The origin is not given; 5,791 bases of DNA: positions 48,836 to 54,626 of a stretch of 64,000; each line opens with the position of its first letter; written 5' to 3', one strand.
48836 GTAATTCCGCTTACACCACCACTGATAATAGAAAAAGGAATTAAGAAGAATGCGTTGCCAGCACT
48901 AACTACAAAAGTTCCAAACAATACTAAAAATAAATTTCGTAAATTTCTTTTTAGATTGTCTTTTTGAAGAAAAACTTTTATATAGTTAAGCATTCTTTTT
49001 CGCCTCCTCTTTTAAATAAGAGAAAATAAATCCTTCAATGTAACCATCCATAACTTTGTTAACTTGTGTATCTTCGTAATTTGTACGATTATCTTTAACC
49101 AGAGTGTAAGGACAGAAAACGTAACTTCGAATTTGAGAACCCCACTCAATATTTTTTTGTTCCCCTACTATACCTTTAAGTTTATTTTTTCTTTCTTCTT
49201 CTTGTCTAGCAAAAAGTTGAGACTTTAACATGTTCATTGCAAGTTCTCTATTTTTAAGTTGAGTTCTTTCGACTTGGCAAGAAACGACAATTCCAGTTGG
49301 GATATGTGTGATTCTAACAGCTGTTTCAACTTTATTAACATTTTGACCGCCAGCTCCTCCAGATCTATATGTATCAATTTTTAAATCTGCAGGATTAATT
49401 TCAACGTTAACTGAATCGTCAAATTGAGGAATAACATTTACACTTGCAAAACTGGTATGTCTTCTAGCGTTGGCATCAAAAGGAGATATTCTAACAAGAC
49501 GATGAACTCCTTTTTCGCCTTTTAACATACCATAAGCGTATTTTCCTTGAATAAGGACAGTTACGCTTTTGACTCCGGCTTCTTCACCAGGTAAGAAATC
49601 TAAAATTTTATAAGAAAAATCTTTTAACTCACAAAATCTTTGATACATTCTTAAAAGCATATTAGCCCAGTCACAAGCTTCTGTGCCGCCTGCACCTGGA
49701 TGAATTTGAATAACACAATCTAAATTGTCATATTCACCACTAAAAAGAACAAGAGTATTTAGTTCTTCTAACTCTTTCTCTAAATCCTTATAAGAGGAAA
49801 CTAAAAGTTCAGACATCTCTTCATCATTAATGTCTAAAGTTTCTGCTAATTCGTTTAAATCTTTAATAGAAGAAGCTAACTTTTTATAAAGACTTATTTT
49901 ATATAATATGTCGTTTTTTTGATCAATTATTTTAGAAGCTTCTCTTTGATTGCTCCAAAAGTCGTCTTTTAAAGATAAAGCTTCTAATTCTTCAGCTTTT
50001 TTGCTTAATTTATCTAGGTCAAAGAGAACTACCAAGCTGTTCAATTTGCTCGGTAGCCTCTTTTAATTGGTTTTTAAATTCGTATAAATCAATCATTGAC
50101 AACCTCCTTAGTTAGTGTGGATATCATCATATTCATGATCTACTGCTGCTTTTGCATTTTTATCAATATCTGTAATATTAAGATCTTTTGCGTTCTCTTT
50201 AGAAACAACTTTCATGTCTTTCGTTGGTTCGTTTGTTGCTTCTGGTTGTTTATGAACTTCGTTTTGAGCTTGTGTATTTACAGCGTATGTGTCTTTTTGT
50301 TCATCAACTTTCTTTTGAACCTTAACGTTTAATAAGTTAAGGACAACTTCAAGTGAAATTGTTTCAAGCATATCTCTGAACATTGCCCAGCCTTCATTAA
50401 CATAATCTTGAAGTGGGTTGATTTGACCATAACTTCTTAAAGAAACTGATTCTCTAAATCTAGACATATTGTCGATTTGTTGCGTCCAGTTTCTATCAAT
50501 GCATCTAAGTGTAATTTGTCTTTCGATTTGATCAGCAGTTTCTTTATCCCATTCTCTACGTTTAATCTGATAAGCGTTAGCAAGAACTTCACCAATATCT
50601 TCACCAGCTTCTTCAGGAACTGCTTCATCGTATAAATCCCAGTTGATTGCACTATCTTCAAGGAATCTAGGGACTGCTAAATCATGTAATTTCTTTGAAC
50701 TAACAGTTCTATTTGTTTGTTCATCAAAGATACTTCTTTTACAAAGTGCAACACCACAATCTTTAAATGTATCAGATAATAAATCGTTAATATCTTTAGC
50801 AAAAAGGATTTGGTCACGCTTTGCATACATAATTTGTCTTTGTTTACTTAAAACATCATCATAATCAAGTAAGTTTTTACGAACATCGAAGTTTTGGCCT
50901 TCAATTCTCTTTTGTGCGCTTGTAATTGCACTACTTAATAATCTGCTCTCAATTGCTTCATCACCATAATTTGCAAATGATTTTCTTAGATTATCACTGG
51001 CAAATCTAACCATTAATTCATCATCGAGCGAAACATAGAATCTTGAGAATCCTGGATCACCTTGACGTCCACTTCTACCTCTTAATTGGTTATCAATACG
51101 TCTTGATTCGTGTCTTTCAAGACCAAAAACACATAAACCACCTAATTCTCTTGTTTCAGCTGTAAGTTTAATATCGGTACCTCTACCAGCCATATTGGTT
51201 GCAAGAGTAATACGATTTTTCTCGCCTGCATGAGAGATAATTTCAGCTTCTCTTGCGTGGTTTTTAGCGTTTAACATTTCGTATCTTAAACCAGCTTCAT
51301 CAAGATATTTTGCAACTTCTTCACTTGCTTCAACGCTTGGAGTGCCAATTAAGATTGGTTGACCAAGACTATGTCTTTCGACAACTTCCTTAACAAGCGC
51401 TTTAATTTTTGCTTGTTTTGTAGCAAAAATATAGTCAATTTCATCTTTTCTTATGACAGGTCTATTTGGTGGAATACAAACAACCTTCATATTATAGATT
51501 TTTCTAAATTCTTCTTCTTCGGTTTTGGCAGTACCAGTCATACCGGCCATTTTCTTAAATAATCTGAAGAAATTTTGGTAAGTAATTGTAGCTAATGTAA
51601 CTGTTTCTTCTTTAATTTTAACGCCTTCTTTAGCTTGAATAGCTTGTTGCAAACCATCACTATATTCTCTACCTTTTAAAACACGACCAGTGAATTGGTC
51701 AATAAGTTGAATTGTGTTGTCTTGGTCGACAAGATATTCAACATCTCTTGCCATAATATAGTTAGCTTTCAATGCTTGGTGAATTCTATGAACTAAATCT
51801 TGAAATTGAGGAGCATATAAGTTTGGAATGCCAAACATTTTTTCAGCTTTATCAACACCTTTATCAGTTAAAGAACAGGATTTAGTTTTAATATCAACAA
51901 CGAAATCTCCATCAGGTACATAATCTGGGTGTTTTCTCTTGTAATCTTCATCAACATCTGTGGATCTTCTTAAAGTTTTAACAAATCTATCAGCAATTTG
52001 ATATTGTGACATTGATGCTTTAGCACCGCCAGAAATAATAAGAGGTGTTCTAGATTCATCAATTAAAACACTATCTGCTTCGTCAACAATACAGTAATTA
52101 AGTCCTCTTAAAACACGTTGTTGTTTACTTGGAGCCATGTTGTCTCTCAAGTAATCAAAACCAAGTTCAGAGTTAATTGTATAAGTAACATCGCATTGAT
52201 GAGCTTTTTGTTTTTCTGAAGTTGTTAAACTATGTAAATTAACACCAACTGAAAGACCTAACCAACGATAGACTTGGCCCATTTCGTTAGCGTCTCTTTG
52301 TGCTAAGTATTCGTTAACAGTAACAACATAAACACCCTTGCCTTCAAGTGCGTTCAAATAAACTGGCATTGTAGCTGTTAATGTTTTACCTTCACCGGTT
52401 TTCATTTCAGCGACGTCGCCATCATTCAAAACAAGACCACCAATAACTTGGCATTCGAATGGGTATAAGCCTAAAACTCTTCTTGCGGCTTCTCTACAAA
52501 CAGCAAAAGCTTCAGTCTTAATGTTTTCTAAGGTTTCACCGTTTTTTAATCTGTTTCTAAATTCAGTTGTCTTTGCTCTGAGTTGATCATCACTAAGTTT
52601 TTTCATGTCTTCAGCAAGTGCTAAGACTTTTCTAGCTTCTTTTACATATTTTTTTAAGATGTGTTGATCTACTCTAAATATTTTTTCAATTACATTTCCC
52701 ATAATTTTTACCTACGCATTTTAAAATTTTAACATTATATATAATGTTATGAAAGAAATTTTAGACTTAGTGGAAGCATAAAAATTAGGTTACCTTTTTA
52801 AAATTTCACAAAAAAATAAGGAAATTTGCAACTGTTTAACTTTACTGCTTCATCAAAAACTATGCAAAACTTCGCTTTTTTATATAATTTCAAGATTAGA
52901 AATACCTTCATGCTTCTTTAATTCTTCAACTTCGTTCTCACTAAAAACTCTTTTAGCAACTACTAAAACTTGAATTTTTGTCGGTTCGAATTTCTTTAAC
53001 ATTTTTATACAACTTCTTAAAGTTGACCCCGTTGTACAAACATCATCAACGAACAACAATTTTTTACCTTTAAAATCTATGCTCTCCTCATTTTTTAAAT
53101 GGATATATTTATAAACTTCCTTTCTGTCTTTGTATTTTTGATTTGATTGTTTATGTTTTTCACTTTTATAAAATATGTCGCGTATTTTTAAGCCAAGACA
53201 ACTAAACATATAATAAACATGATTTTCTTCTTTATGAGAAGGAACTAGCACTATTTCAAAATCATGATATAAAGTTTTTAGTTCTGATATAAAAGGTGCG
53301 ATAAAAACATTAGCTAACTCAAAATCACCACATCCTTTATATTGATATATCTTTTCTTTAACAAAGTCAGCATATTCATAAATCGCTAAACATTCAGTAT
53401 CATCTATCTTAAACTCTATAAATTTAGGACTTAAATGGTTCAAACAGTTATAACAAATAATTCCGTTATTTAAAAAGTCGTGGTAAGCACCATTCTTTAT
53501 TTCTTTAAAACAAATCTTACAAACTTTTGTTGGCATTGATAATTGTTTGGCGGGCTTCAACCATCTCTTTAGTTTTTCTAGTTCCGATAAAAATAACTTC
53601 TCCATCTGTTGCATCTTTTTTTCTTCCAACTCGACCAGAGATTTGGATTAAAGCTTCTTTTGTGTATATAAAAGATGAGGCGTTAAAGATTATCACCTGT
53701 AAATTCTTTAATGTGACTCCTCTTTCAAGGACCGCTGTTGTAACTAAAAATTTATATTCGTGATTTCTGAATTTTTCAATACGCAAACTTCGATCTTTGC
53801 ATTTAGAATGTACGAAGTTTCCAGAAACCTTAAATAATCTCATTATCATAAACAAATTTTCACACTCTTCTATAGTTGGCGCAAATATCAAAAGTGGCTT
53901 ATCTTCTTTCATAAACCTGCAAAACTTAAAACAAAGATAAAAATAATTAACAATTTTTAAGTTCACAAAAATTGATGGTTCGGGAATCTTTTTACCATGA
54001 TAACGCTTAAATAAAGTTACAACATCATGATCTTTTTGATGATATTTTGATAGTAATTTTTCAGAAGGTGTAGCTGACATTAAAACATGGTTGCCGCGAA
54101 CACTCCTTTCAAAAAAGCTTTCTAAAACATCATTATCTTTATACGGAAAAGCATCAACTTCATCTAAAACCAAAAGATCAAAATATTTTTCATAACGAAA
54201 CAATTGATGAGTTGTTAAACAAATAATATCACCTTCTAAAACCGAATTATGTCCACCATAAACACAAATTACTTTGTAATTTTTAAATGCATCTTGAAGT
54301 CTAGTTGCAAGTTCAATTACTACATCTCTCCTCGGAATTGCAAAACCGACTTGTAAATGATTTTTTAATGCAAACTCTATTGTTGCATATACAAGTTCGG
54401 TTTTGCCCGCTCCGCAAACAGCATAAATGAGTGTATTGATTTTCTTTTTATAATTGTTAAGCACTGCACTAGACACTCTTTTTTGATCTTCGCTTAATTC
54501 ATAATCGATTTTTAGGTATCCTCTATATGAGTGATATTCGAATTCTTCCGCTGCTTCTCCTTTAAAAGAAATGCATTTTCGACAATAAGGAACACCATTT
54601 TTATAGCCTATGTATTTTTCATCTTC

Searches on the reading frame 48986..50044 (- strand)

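Call 51: search_protein_families(library=pfam, proteins=[window:48986-50044:-])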
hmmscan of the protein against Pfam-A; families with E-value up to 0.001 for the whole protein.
window:48986-50044:- (352 aa): 2 families
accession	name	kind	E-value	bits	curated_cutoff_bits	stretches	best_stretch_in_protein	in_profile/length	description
PF03462.23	PCRF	-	2.2e-56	191.2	24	1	14-202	2-194/194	PCRF domain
PF00472.26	RF-1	-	1.1e-40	138.6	35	1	211-320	2-116/116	RF-1 domain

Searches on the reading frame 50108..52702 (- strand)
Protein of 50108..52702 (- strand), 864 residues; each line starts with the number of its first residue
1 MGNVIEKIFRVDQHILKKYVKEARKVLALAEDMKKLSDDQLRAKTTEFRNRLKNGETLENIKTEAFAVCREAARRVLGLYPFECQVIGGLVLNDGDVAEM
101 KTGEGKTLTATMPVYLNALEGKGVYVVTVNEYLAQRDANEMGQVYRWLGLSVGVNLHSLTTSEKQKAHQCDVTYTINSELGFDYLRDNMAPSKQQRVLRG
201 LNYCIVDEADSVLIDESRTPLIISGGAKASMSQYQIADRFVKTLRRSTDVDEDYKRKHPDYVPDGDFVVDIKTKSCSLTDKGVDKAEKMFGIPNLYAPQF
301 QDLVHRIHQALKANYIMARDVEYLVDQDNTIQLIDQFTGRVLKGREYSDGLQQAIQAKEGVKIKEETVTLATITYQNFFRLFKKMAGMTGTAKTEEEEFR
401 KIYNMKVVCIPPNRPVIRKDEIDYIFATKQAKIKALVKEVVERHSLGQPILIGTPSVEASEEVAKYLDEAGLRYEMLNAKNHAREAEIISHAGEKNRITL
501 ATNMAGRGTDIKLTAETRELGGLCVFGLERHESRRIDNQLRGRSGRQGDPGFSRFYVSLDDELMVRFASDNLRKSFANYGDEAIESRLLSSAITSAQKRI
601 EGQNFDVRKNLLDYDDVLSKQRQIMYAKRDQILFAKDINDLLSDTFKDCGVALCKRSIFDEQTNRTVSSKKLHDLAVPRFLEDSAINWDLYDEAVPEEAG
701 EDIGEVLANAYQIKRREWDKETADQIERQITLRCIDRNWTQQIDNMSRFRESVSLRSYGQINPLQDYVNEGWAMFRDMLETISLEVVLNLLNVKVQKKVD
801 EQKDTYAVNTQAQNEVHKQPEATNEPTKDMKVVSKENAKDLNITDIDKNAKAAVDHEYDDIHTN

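Call 51: search_protein_families(library=pfam, proteins=[window:50108-52702:-])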
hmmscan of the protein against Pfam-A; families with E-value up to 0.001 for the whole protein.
window:50108-52702:- (864 aa): 6 families
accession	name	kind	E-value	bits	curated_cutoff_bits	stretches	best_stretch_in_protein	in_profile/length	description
PF07517.20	SecA_DEAD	-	9.3e-122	406.3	24.6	1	7-400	3-290/290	SecA DEAD-like domain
PF21090.3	P-loop_SecA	-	1.3e-65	221.3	27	2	415-516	1-102/205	SecA P-loop domain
PF07516.18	SecA_SW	-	1.5e-49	169.2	26.7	1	583-793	1-199/200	SecA Wing and Scaffold domain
PF01043.26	SecA_PP_bind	-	1.7e-32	112.7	23.5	1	231-356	3-110/110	SecA preprotein cross-linking domain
PF00270.35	DEAD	-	7.4e-09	36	26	1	97-215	18-132/167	DEAD/DEAH box helicase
PF00271.37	Helicase_C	-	6e-05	23.7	23.5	1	432-547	2-109/110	Helicase conserved C-terminal domain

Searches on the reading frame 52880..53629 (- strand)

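Call 51: search_protein_families(library=pfam, proteins=[window:52880-53629:-])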
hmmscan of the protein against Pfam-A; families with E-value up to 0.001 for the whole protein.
window:52880-53629:- (249 aa): 2 families
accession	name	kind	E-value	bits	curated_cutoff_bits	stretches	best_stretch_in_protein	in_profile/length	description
PF00156.33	Pribosyltran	-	4.1e-10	39.6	26.3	1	155-231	60-130/158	Phosphoribosyl transferase domain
PF24390.1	PRTase-CE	-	0.00058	20.3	27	1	163-240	88-158/253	PRTase-CE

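Call 56: search_protein_families(library=ncbifam, proteins=[window:52880-53629:-])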
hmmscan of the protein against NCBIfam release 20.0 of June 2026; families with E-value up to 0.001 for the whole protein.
window:52880-53629:- (249 aa): 17 families
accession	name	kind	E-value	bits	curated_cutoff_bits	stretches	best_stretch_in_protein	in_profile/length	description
TIGR00201.1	comF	subfamily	2.6e-18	66.6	233.55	1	58-226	14-190/190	ComF family protein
NF002095.0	PRK00934.1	equivalog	1.3e-07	31.1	296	1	181-239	198-255/287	ribose-phosphate diphosphokinase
TIGR01203.1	HGPRTase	equivalog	1.6e-06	28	150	1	165-227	62-125/167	hypoxanthine phosphoribosyltransferase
NF002635.0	PRK02304.1-4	subfamily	2.4e-06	27.2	146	1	187-238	114-165/188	adenine phosphoribosyltransferase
TIGR01251.1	ribP_PPkin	subfamily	3e-06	26.4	113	1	166-240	189-261/309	ribose-phosphate diphosphokinase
NF002620.0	PRK02277.1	subfamily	5.1e-06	26.3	115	1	185-226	138-179/201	orotate phosphoribosyltransferase-like protein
NF040646.1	HPT_Archaea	equivalog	8.5e-06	25.5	200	1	187-238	113-164/184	hypoxanthine/guanine phosphoribosyltransferase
NF003548.0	PRK05205.1-4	equivalog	2.3e-05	24.3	218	1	165-231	70-134/173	bifunctional pyr operon transcriptional regulator/uracil phosphoribosyltransferase PyrR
NF005537.0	PRK07199.1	subfamily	2.6e-05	23.4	322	1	176-240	199-262/301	ribose-phosphate diphosphokinase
NF008616.0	PRK11595.1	equivalog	4.5e-05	23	304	1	181-225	180-224/227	DNA utilization protein GntX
TIGR00336.1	pyrE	equivalog_domain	0.00012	21.9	106.8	1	162-248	82-167/173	orotate phosphoribosyltransferase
NF003549.0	PRK05205.1-5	equivalog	0.00016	21.2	138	1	177-227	88-139/182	bifunctional pyr operon transcriptional regulator/uracil phosphoribosyltransferase PyrR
NF002636.0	PRK02304.1-5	equivalog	0.00016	21.2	125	1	181-226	111-155/176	adenine phosphoribosyltransferase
NF005592.0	PRK07322.1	subfamily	0.00024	20.5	143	1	176-227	108-159/180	adenine phosphoribosyltransferase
NF006605.0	PRK09162.1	equivalog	0.00024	20.5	181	1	165-229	76-139/183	hypoxanthine-guanine phosphoribosyltransferase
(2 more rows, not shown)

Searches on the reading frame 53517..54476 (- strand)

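Call 51: search_protein_families(library=pfam, proteins=[window:53517-54476:-])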
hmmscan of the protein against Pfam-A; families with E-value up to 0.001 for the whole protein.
window:53517-54476:- (319 aa): 3 families
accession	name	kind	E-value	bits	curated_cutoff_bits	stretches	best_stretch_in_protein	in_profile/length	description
PF00271.37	Helicase_C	-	1.3e-15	58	23.5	1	189-286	10-109/110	Helicase conserved C-terminal domain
PF00270.35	DEAD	-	5.4e-12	46.2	26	1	6-140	8-163/167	DEAD/DEAH box helicase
PF04851.21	ResIII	-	8.7e-07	29.4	22.5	1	6-137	16-162/164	Type III restriction enzyme, res subunit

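Call 56: search_protein_families(library=ncbifam, proteins=[window:53517-54476:-])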
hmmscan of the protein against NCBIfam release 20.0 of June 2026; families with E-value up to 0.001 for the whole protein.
window:53517-54476:- (319 aa): 22 families
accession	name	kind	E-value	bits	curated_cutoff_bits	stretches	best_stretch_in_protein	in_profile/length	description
TIGR01587.1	cas3_core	equivalog_domain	8.1e-15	54.8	102.45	1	101-302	127-337/358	CRISPR-associated helicase Cas3'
NF008165.0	PRK10917.1-3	equivalog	1.7e-10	40.1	711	1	11-315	284-606/692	ATP-dependent DNA helicase RecG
NF004072.0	PRK05580.2-4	equivalog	2.1e-09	36.3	1030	1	6-169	133-311/648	primosomal protein N'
NF003673.1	PRK05298.1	equivalog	2.6e-09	36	743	1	126-308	382-561/653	excinuclease ABC subunit UvrB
TIGR00643.1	recG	equivalog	3e-09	36.1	659.4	1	11-290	255-557/629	ATP-dependent DNA helicase RecG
TIGR00595.1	priA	equivalog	6.6e-09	34.9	230.35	1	17-169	2-171/509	replication restart helicase PriA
TIGR00580.2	mfd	equivalog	7.5e-09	34.5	800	1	220-289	672-742/907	transcription-repair coupling factor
NF004069.0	PRK05580.2-1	equivalog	3.5e-07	29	767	1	6-161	120-287/612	primosomal protein N'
NF008164.0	PRK10917.1-2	equivalog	3.8e-07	28.8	785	1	81-312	377-614/704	ATP-dependent DNA helicase RecG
NF004066.1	PRK05580.1-3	equivalog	3.8e-07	28.8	813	0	225-296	576-654/788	primosomal protein N'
NF008168.0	PRK10917.2-2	equivalog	7e-07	27.9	718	1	233-314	630-708/795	ATP-dependent DNA helicase RecG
NF008170.0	PRK10917.2-4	equivalog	1.8e-06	26.2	975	1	225-301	656-729/826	ATP-dependent DNA helicase RecG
NF008744.0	PRK11776.1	equivalog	1.3e-05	24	524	1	129-288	180-338/460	ATP-dependent RNA helicase DbpA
NF008163.0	PRK10917.1-1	equivalog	1.8e-05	23.3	796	1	215-289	515-590/692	ATP-dependent DNA helicase RecG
NF010337.0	PRK13766.1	equivalog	1.9e-05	23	610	1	231-304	415-483/781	Hef nuclease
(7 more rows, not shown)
